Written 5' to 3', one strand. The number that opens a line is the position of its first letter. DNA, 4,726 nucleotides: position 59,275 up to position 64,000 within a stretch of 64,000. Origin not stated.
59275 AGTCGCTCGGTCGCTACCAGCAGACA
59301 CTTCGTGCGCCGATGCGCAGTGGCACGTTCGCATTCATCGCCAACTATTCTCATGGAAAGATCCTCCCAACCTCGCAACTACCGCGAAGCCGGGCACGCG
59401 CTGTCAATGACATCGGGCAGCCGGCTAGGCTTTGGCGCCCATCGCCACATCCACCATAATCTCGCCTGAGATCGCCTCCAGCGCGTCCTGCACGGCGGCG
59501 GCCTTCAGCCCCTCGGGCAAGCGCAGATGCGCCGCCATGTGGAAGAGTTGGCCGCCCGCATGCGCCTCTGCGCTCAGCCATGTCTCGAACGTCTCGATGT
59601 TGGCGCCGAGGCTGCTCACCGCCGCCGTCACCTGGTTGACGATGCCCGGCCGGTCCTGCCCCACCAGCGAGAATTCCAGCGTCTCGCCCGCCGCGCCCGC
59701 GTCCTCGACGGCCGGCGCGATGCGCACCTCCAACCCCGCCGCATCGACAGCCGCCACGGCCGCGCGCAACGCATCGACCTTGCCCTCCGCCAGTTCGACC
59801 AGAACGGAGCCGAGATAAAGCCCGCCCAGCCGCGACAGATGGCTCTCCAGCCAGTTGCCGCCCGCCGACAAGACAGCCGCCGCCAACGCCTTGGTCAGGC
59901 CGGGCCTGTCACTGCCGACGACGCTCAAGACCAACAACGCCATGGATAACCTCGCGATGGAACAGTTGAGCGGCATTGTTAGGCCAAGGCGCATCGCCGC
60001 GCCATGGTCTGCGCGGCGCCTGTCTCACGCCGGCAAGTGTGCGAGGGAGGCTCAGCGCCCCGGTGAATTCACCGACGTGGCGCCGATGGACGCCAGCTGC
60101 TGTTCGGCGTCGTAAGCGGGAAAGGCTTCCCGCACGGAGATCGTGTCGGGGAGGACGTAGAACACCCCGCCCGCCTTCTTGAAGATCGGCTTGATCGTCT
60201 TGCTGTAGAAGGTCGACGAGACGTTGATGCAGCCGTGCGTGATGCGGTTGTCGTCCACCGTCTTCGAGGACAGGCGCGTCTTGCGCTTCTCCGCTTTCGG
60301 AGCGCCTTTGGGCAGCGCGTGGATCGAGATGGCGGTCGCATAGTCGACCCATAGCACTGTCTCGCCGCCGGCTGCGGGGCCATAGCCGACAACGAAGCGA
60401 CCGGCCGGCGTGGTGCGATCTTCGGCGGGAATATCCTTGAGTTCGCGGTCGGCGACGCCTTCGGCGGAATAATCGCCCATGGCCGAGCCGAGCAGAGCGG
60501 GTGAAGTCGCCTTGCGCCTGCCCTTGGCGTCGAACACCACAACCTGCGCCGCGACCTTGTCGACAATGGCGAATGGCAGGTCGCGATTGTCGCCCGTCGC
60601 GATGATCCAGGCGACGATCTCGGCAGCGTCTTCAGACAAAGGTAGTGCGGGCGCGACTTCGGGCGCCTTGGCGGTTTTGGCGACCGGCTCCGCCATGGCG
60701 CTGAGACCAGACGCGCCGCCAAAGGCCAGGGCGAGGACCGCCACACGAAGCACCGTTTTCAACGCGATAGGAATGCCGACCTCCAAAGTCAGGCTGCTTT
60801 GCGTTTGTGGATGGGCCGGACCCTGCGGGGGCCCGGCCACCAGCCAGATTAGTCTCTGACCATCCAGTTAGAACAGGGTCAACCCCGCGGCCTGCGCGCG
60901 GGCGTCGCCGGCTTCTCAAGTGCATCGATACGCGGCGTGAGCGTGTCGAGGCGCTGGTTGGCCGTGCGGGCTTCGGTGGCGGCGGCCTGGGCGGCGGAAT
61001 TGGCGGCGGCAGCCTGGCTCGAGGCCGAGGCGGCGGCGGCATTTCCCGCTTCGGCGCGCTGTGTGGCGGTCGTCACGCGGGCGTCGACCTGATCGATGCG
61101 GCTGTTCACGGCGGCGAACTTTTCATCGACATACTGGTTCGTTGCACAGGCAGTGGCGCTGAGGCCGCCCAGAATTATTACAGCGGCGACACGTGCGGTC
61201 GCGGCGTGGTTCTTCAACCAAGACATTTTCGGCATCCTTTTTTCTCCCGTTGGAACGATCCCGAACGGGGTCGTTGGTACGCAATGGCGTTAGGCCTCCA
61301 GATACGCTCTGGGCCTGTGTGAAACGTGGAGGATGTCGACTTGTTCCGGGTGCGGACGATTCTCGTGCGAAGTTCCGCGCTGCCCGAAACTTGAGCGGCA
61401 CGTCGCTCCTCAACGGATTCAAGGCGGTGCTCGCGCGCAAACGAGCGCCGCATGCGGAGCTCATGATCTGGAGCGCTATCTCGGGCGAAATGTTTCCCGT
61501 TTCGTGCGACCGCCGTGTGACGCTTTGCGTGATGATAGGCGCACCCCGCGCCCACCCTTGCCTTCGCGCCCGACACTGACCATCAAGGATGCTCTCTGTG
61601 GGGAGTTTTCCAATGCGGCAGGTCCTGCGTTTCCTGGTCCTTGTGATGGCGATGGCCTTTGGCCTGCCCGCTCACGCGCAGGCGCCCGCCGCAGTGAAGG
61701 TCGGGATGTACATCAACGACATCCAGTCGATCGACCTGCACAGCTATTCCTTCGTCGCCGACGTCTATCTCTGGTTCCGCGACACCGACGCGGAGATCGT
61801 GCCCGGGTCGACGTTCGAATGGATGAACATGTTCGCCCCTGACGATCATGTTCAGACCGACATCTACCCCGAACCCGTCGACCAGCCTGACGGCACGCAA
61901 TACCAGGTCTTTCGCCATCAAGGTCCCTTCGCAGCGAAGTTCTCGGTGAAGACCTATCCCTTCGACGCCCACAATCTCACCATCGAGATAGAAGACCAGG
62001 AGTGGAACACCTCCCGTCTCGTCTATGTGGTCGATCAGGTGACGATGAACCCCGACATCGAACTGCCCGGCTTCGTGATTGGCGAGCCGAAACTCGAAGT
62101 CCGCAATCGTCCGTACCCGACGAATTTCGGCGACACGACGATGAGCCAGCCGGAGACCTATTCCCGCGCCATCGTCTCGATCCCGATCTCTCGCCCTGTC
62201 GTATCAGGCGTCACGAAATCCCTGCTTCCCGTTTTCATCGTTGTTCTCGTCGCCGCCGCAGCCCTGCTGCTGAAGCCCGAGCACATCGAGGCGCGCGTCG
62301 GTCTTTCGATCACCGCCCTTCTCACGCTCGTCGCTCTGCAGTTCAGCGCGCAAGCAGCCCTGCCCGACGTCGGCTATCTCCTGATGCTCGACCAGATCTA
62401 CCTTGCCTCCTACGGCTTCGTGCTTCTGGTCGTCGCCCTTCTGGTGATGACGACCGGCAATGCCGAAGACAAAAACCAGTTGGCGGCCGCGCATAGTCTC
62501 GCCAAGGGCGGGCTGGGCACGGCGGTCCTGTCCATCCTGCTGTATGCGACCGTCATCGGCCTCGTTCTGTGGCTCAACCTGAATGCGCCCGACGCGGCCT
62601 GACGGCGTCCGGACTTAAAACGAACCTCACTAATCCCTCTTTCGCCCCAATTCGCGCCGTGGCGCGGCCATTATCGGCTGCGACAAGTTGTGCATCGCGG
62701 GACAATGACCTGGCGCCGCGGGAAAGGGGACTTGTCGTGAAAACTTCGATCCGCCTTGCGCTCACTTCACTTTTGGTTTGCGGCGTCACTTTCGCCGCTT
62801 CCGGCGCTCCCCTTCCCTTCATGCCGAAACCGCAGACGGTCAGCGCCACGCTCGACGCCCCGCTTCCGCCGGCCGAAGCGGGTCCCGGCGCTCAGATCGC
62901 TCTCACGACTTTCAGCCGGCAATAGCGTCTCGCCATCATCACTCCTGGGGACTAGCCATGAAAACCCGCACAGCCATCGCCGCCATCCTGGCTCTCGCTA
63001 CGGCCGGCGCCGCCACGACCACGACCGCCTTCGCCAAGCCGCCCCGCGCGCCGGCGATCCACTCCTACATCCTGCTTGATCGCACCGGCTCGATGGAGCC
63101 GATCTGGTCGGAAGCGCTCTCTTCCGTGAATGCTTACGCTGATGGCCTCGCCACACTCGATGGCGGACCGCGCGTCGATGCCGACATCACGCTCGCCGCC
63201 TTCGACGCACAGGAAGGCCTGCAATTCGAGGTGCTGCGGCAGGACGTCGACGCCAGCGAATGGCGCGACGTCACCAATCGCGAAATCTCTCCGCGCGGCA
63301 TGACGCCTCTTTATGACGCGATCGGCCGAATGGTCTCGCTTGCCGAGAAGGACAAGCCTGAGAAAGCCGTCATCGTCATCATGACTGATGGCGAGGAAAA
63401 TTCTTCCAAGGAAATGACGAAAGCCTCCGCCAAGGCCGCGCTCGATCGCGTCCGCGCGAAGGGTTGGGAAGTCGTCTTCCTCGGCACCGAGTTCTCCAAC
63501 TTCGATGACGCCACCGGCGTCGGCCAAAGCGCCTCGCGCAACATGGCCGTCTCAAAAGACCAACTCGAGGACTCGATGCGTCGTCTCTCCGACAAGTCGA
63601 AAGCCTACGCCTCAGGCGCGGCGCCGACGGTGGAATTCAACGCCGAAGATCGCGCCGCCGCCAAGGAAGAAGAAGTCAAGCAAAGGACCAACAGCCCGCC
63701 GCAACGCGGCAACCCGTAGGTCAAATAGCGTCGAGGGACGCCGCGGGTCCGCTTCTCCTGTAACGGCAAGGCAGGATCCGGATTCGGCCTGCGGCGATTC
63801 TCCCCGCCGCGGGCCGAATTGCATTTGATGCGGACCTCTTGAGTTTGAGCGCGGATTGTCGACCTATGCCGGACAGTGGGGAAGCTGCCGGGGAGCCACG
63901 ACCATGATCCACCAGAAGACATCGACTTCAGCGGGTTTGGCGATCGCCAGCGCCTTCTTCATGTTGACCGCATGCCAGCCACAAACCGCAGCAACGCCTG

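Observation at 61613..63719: Prokaryotic pentameric ligand-gated ion channel followed by a small secreted ORF and a secreted vWA protein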

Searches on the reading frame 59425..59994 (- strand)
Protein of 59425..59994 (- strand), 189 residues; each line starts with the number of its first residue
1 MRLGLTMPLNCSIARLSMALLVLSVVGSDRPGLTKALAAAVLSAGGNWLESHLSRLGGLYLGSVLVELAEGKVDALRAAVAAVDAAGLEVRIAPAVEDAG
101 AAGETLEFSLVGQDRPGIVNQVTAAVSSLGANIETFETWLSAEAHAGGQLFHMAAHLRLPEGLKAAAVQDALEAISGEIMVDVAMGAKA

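Call 22: search_protein_families(library=pfam, proteins=[window:59425-59994:-], max_evalue=0.1)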
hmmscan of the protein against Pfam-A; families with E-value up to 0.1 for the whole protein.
window:59425-59994:- (189 aa): 4 families
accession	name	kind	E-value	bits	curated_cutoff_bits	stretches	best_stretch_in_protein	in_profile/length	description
PF13740.12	ACT_6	-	1.6e-17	63.6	23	2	20-90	2-73/76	ACT domain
PF01842.31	ACT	-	2e-06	27.9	27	1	111-139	6-34/66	ACT domain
PF13291.12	ACT_4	-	7.3e-06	27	27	1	107-160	8-57/80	ACT domain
PF21086.3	ACT_PSP_2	-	0.068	13.7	24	0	119-185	17-76/77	ACT domain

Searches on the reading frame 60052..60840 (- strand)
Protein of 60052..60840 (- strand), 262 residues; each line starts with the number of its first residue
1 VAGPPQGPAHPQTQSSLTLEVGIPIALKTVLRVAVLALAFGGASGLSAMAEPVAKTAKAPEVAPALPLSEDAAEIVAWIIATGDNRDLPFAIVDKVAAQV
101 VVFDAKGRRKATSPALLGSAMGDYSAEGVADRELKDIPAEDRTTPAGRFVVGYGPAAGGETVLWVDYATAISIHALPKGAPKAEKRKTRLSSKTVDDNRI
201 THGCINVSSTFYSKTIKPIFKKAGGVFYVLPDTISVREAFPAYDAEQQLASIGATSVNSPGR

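Call 22: search_protein_families(library=pfam, proteins=[window:60052-60840:-], max_evalue=0.1)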
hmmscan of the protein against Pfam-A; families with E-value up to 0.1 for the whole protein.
window:60052-60840:- (262 aa): 1 family
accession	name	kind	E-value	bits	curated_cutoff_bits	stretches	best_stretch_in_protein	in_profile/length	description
PF03734.19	YkuD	-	4.7e-05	24.4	23.4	1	91-208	4-127/146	L,D-transpeptidase catalytic domain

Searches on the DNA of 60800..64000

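Call 46: search_rna_families(source=window, start=60800, end=64000, threshold=evalue, max_evalue=1)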
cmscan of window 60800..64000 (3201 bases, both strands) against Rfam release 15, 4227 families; matches with E-value up to 1: 1.
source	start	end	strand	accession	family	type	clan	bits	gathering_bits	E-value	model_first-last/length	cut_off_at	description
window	63782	63819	+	RF01527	CrfA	Gene; sRNA;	-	21.9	38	0.56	89-127/136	no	Caulobacter sRNA CrfA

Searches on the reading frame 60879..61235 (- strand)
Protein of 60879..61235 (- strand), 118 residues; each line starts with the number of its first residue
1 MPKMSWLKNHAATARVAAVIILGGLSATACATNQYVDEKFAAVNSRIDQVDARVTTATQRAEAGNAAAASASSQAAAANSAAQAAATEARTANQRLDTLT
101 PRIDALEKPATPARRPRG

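Call 22: search_protein_families(library=pfam, proteins=[window:60879-61235:-], max_evalue=0.1)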
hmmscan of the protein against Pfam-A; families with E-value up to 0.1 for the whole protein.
window:60879-61235:- (118 aa): 6 families
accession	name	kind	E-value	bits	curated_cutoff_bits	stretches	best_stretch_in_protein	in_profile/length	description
PF11839.13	Alanine_zipper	-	0.00041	21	23.1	1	41-98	4-61/69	Alanine-zipper, major outer membrane lipoprotein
PF03670.18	UPF0184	-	0.0014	19.4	21.5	0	69-108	8-47/83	Uncharacterised protein family (UPF0184)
PF25743.1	VG27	-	0.014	15.2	27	1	5-85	104-185/287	Ictalurid herpesvirus 1 ORF27 protein family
PF23991.1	DUF7310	-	0.015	16.2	40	0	66-107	16-57/83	Coiled-coil region of unknown function (DUF7310)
PF06825.17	HSBP1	-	0.028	14.7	28.6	0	94-108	27-41/51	Heat shock factor binding protein 1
PF10779.14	XhlA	-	0.03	14.9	34.7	0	92-111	9-28/67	Haemolysin XhlA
